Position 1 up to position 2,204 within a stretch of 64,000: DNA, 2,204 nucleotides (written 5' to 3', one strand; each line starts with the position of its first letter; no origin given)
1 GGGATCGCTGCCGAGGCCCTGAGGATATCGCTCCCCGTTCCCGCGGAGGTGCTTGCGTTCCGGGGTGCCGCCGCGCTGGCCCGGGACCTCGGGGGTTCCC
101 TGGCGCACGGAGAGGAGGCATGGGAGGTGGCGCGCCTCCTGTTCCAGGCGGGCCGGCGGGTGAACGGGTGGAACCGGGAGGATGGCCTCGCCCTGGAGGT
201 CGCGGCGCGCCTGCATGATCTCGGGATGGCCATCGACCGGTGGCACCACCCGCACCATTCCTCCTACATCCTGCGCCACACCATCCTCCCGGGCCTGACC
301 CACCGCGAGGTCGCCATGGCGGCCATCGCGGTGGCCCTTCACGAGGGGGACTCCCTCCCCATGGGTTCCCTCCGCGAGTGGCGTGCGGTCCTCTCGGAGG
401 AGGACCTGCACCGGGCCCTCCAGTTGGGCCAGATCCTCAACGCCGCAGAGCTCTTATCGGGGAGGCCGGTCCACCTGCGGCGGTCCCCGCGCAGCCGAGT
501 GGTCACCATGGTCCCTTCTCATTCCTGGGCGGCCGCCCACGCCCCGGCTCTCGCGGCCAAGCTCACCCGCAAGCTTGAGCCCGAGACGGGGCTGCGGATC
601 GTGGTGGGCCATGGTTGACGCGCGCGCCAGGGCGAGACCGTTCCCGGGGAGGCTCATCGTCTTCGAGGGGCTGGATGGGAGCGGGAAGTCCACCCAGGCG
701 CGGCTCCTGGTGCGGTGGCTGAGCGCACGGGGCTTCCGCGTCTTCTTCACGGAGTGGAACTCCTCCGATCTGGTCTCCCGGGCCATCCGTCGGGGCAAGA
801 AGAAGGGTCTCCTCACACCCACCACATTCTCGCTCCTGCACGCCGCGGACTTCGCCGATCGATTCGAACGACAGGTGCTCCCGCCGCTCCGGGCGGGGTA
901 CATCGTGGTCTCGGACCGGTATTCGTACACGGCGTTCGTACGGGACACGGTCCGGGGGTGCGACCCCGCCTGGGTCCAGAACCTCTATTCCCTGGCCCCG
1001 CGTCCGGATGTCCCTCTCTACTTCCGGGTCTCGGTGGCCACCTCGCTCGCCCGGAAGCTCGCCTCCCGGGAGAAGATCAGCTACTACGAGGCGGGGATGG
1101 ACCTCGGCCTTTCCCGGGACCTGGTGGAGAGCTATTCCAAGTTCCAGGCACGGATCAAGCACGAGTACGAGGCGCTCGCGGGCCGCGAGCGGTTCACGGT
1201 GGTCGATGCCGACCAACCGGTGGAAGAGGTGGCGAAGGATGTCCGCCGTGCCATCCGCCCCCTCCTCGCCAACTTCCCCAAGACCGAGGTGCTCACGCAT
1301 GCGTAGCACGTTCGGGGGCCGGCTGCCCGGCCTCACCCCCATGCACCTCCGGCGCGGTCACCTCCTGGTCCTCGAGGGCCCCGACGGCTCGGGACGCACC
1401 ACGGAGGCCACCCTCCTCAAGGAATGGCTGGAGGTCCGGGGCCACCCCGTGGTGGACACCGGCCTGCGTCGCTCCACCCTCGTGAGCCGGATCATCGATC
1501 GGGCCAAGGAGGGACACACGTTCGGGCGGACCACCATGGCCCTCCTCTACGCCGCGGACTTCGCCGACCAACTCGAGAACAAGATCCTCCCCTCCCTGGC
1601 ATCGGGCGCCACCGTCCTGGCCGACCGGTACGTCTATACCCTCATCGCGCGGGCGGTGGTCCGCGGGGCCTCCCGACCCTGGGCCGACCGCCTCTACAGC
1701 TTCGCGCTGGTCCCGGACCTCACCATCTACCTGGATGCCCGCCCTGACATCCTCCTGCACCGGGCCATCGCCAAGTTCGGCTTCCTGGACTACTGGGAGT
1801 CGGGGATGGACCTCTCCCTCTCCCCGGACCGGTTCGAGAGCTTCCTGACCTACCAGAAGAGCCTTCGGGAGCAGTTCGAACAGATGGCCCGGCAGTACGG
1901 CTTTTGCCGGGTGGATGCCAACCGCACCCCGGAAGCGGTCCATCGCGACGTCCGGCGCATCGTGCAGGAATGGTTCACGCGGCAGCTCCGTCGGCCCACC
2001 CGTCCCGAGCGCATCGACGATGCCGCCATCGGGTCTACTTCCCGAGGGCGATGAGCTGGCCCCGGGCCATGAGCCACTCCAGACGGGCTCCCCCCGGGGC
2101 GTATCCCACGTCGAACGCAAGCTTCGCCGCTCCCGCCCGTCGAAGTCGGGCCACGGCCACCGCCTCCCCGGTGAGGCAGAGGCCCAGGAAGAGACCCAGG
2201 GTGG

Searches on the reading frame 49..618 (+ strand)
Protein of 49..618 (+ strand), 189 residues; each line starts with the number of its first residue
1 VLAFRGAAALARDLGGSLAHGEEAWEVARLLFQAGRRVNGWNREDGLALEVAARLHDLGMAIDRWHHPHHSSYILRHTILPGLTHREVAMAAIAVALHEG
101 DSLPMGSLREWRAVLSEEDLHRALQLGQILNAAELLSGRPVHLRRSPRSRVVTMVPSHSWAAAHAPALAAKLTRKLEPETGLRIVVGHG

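Call 31: search_protein_families(library=pfam, proteins=[window:49-618:+], max_evalue=0.00001)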
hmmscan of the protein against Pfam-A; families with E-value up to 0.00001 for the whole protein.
window:49-618:+ (189 aa): 1 family
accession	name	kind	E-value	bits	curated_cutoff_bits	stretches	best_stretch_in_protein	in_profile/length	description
PF21447.3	Ppx-GppA_III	-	1.8e-12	47.9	27.3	1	19-102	18-103/177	Ppx/GppA phosphatase, domain III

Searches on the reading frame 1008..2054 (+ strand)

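Call 31: search_protein_families(library=pfam, proteins=[window:1008-2054:+], max_evalue=0.00001)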
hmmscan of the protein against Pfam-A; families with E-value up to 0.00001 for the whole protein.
window:1008-2054:+ (348 aa): 1 family
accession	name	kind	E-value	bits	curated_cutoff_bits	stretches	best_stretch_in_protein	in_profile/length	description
PF02223.23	Thymidylate_kin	-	1.2e-21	77.7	27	1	122-315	1-185/185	Thymidylate kinase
